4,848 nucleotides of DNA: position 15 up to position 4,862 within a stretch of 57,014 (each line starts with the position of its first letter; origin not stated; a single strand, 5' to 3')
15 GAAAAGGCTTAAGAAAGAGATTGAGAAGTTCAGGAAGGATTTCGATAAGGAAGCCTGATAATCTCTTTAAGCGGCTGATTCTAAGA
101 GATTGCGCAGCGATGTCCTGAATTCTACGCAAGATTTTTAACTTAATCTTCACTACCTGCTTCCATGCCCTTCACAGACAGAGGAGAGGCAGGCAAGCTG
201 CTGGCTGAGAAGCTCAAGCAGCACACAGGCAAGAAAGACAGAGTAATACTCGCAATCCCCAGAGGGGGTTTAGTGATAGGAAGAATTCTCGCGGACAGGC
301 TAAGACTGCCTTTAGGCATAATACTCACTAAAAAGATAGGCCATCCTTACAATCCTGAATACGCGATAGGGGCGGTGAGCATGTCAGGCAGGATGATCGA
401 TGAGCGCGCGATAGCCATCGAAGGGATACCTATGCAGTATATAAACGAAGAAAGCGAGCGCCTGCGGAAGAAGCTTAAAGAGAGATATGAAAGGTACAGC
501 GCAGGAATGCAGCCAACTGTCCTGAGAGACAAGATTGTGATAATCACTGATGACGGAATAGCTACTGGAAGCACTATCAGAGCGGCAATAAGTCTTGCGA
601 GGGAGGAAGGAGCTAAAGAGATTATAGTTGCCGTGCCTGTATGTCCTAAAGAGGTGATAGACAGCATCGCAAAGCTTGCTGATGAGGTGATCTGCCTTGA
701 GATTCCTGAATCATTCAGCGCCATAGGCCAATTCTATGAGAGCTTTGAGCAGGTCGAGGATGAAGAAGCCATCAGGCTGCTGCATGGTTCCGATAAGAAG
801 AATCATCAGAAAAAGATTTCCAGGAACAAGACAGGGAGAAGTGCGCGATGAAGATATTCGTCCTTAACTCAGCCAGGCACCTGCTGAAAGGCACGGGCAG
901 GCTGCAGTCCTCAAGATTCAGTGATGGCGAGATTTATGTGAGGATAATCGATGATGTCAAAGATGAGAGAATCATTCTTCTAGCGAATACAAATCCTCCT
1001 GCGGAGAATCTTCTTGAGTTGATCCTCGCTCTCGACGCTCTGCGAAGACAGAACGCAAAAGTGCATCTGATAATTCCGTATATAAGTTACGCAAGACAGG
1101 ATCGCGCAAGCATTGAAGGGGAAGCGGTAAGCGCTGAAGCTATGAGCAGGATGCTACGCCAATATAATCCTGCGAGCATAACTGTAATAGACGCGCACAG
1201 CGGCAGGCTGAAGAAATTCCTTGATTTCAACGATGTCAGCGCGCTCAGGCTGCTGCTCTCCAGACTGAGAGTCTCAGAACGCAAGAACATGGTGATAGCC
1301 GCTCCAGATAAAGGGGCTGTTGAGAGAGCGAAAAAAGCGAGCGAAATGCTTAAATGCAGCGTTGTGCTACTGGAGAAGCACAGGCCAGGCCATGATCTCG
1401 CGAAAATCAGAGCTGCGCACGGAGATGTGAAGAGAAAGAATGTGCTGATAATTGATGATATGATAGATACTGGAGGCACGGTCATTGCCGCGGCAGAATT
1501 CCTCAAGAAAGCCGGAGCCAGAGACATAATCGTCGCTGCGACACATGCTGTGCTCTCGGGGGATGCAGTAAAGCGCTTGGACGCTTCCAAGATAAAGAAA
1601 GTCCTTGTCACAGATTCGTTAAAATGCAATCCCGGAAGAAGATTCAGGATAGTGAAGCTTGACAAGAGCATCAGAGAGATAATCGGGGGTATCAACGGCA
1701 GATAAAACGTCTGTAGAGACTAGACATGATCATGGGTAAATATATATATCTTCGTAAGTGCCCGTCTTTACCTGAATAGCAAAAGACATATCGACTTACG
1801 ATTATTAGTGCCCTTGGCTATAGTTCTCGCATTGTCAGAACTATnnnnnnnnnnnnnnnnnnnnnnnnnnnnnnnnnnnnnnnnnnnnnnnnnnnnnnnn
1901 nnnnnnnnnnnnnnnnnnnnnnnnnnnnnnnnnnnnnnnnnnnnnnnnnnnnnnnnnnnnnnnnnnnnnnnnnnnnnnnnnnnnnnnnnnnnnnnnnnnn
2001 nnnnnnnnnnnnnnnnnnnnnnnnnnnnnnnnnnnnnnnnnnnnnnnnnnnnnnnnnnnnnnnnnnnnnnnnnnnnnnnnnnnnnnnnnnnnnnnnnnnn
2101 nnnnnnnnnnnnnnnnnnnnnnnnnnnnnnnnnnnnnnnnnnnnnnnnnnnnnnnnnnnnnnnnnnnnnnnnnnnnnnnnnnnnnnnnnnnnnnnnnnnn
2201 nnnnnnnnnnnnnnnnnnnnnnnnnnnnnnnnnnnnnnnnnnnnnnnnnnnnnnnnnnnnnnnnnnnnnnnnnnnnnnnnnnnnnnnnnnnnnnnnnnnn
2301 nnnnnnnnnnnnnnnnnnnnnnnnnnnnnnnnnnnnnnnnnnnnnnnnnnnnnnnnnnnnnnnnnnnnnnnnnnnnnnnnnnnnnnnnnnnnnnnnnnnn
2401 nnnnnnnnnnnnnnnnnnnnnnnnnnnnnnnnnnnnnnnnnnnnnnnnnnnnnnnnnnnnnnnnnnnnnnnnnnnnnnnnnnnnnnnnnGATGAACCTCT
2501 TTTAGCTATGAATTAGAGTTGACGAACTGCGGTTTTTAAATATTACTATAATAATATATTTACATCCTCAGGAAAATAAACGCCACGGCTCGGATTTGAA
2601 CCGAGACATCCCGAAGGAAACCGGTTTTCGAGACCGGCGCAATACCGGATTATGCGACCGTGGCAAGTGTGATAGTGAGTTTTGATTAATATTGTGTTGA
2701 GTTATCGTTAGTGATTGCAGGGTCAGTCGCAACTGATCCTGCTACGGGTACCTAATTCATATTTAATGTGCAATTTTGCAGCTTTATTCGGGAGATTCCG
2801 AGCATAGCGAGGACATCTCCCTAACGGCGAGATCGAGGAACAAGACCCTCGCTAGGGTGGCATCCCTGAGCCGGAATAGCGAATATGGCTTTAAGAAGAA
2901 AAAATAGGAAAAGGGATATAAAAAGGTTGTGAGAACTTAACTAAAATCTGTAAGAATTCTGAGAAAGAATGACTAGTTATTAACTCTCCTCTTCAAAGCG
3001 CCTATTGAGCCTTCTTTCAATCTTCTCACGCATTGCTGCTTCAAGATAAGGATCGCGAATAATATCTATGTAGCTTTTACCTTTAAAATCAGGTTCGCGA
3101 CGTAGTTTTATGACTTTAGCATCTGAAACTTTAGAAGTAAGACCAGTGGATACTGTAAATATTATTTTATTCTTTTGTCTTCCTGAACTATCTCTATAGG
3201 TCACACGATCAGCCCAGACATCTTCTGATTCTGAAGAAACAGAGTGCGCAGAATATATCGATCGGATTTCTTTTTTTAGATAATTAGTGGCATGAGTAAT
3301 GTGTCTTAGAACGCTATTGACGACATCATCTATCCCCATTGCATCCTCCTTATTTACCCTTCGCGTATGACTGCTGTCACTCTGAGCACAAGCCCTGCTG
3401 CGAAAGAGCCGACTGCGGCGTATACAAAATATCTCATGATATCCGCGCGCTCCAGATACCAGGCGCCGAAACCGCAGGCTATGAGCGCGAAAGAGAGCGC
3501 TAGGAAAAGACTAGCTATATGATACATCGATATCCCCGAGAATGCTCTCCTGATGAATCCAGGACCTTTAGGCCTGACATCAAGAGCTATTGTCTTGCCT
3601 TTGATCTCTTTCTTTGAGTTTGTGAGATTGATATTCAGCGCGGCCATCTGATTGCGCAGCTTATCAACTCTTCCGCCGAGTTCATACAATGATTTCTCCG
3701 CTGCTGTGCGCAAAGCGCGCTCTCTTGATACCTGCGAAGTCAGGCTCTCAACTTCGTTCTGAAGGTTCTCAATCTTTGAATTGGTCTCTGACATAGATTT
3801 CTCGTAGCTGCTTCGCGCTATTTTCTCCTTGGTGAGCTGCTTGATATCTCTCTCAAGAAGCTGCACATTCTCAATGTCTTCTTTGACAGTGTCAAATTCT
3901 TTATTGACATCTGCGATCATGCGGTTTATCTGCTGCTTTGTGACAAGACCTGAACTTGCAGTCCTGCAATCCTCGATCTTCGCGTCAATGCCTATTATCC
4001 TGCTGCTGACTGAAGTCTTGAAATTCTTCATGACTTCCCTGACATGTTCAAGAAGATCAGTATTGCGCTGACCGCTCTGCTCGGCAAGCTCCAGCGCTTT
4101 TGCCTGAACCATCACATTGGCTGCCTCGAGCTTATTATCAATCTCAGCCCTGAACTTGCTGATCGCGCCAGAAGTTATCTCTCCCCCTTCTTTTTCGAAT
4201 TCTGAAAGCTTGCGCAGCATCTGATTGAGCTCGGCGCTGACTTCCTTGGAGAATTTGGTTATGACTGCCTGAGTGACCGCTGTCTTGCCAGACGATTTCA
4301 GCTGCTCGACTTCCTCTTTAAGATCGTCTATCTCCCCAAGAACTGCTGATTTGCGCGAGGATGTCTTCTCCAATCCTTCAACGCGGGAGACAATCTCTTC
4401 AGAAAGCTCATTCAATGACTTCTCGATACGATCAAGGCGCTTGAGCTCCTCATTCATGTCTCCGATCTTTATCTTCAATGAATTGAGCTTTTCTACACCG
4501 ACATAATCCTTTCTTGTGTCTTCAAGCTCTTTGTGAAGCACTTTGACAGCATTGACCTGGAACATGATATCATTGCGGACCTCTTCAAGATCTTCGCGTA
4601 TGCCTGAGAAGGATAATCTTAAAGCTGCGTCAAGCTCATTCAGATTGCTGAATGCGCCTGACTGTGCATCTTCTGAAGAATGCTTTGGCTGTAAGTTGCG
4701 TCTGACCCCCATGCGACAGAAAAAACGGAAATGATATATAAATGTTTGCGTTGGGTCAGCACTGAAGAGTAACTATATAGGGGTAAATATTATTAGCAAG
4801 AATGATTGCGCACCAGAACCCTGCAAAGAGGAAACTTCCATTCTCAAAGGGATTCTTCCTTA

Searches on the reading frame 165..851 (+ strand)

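Call 46: search_protein_families(library=pfam, proteins=[window:165-851:+], max_evalue=0.001)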
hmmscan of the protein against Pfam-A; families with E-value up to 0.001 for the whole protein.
window:165-851:+ (228 aa): 2 families
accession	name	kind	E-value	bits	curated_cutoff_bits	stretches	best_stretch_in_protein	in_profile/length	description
PF00156.33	Pribosyltran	-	1.4e-18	67.1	26.3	1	11-190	17-153/158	Phosphoribosyl transferase domain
PF14681.12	UPRTase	-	0.00015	21.8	27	1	117-173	115-173/206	Uracil phosphoribosyltransferase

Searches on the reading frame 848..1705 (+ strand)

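Call 46: search_protein_families(library=pfam, proteins=[window:848-1705:+], max_evalue=0.001)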
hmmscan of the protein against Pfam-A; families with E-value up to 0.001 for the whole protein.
window:848-1705:+ (285 aa): 4 families
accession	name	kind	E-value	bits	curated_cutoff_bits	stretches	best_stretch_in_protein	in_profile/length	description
PF13793.12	Pribosyltran_N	-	6.5e-20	71.6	25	1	11-105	19-115/117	N-terminal domain of ribose phosphate pyrophosphokinase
PF00156.33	Pribosyltran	-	1.5e-17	63.8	26.3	1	137-252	19-143/158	Phosphoribosyl transferase domain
PF14572.12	Pribosyl_synth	-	8.8e-16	58.8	27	1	191-258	78-145/184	Phosphoribosyl synthetase-associated domain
PF14681.12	UPRTase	-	1.5e-05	25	27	1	193-246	117-170/206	Uracil phosphoribosyltransferase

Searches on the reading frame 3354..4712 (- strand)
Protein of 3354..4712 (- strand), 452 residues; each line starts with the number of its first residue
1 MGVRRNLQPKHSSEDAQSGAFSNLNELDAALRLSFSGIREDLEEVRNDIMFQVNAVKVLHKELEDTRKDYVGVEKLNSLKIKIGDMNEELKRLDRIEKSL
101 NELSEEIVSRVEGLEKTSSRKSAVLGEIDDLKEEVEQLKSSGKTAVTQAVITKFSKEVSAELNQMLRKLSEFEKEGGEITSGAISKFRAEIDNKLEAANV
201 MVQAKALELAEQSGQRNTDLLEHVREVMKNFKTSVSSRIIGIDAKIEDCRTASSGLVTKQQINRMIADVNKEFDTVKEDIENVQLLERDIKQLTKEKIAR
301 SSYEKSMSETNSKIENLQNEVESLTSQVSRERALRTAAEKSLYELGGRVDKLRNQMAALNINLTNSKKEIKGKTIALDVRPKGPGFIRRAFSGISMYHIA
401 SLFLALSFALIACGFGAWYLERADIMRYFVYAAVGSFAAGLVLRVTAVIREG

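Call 13: search_protein_families(library=pfam, proteins=[window:3354-4712:-], max_evalue=0.0001)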
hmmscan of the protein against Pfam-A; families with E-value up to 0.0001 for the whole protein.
window:3354-4712:- (452 aa): 0 families

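Call 47: search_protein_families(library=pfam, proteins=[window:3354-4712:-], max_evalue=0.01)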
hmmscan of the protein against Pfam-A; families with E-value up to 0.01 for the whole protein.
window:3354-4712:- (452 aa): 4 families
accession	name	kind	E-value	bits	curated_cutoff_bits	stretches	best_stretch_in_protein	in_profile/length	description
PF05478.16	Prominin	-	0.00046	18.8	34.3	1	20-175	254-408/799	Prominin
PF06009.19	Laminin_II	-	0.0016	18.9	33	1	55-137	18-101/138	Laminin Domain II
PF07889.17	DUF1664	-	0.0027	18.2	34.6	0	218-286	47-113/124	Protein of unknown function (DUF1664)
PF15358.11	TSKS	-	0.0074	15.7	27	0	300-355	116-171/395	Testis-specific serine kinase substrate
